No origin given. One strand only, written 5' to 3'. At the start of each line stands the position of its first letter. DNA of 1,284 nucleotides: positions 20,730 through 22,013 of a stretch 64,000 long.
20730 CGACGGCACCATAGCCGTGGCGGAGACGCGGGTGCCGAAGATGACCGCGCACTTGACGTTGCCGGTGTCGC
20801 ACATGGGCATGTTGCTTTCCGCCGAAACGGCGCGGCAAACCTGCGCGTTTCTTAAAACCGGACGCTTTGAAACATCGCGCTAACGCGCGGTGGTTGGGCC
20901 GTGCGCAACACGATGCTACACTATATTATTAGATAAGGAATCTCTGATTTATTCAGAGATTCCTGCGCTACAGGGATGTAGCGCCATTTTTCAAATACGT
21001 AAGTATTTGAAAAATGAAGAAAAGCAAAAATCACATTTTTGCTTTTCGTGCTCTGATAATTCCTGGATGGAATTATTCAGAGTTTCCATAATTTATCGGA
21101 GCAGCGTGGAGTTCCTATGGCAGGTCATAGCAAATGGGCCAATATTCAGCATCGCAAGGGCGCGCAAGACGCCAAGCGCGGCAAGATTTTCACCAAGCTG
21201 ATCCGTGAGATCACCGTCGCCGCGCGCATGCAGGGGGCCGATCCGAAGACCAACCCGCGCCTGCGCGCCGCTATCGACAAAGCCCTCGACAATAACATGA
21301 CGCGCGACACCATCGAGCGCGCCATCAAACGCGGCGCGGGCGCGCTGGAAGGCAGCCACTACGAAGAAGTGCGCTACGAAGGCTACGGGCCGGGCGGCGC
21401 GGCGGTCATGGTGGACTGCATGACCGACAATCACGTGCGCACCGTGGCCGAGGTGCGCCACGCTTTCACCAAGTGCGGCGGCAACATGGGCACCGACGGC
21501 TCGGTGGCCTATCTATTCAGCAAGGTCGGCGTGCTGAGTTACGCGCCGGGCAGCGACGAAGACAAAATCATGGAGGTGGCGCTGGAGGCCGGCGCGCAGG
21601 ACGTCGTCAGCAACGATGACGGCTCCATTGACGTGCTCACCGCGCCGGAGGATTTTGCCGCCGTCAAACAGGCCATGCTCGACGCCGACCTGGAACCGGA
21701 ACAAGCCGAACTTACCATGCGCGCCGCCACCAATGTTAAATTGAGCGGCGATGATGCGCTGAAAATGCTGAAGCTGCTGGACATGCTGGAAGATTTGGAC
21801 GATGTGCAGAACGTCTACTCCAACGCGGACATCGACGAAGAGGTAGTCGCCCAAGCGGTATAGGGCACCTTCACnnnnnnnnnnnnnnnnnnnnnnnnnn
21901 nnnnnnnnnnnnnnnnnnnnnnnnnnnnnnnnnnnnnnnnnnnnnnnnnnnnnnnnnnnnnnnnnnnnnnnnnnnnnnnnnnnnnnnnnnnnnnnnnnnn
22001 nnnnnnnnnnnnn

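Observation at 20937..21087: Family of ~150-bp modular multi-hairpin intergenic elements (4 copies in 64 kb, both orientations)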

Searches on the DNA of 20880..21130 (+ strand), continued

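Call 51: search_rna_families(source=window, start=20880, end=21130, threshold=evalue, max_evalue=10)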
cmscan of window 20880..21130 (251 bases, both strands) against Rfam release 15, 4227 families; matches with E-value up to 10: 18.
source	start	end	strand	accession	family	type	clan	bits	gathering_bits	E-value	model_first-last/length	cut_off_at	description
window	20900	20979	-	RF02447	SpR19_sRNA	Gene; sRNA;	-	21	79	0.12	1-123/123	no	Streptococcus sRNA SpR19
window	20924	21057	-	RF01591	snoR15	Gene; snRNA; snoRNA; CD-box;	-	20.6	50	2.6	1-131/131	no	small nucleolar RNA snoR15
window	20989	21045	+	RF02495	ohsC_RNA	Gene; antitoxin;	-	20.2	50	0.73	1-77/77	no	Oppression of Hydrophobic ORF by sRNA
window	20957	21054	+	RF02029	sraA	Gene; sRNA;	-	18.4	56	1.6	1-95/95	no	sraA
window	20991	21081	+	RF00235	Plasmid_RNAIII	Gene;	-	17.8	60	1.3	1-131/131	no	Plasmid RNAIII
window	21019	21051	+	RF04343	Plastid-psbA-2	Cis-reg;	CL00153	17.2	55.8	0.9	1-60/60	no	Plastid-psbA-2 3UTR RNA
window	20919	20976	+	RF03042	porB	Gene; sRNA;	-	16.1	35.1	2.3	1-61/61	no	porB RNA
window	21018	21048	+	RF04263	MIR2593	Gene; miRNA;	-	16.1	96.2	4.2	1-116/116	no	MIR2593 microRNA precursor family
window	20974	21091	-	RF02325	TtnuHACA18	Gene; snRNA; snoRNA; HACA-box;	-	15.8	100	6.1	1-130/130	no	Tetrahymena snoRNA TtnuHACA18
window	20986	21049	+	RF02618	SSRC34_2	Gene; sRNA;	-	15.6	48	3.7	1-125/125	no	Streptococcus sRNA 34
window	21049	21105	+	RF03198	mir-7385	Gene; miRNA;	-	15.2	69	1.1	1-62/62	no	mir-7385 microRNA precursor family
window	21000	21092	-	RF02621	BSnc120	Gene; sRNA;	-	14.8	114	1.6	1-88/88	no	Brucella sRNA 120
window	20987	21014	+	RF03743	MIR7696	Gene; miRNA;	-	14.5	83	5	1-88/88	no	MIR7696 microRNA precursor family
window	20987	21014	-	RF03743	MIR7696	Gene; miRNA;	-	14.5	83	5.1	1-88/88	no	MIR7696 microRNA precursor family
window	20981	21022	+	RF04163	mir-8364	Gene; miRNA;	-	13.8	67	8.8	1-61/61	no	mir-8364 microRNA precursor family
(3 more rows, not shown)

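Call 82: search_with_rna_model(model_id=R1, sources=[L205, L204, L206], max_evalue=1, show_alignments=1)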
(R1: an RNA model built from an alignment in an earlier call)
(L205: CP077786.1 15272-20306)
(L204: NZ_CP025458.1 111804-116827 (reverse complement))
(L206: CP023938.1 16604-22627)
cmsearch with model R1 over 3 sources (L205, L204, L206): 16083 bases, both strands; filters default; matches with E-value up to 1: 0.
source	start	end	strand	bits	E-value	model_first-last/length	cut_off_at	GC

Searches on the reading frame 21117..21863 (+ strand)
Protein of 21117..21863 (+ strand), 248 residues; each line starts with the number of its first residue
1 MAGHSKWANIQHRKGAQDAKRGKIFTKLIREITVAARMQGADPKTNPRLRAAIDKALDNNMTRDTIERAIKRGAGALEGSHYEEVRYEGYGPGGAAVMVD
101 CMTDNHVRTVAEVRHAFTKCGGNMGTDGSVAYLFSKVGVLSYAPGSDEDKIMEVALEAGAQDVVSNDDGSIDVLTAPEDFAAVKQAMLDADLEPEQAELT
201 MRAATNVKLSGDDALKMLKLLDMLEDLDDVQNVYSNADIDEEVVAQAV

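Call 9: find_encoding_contigs(protein=window:21117-21863:+, flank=10000, max_places=6)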
Protein window:21117-21863:+ (248 aa): 9 contigs read that carry it; 4 places shown.
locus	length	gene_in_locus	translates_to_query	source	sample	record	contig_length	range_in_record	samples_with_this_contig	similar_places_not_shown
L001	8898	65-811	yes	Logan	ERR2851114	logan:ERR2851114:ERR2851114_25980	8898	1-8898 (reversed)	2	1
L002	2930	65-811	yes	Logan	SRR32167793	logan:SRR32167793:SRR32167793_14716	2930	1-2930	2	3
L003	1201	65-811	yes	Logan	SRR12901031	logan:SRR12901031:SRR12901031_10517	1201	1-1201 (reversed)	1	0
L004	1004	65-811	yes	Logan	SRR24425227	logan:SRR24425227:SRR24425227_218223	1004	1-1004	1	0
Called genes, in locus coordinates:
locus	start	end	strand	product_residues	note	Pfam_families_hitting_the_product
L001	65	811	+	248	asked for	PF20772:TACO1_YebC_N, PF01709:Transcrip_reg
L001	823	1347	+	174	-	PF02075:RuvC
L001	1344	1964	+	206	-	PF01330:RuvA_N, PF00633:HHH (faint), PF21176:RecR_HhH (faint), PF14520:HHH_5, PF07499:RuvA_C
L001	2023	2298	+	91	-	PF02604:PhdYeFM_antitox (weak)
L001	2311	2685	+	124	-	PF01850:PIN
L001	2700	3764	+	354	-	PF06068:TIP49 (weak), PF05496:RuvB_N, PF00004:AAA, PF07728:AAA_5 (weak), PF17864:AAA_lid_4, PF05491:WHD_RuvB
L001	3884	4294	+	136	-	PF13279:4HBT_2, PF03061:4HBT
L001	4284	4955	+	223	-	PF01618:MotA_ExbB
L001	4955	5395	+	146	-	PF02472:ExbD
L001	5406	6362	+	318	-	-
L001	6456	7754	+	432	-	PF04052:TolB_N, PF23381:Beta-prop_IFT122_1st (faint), PF26550:Tricorn_2nd, PF07676:PD40 (weak), PF25174:Beta-prop_THOC3 (weak), PF26549:Tricorn_N (weak), PF07676:PD40, PF26549:Tricorn_N, +1 more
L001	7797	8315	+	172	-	PF00691:OmpA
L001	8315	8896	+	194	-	?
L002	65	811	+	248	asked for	PF20772:TACO1_YebC_N, PF01709:Transcrip_reg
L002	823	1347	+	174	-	PF02075:RuvC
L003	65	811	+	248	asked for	PF20772:TACO1_YebC_N, PF01709:Transcrip_reg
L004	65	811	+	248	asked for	PF20772:TACO1_YebC_N, PF01709:Transcrip_reg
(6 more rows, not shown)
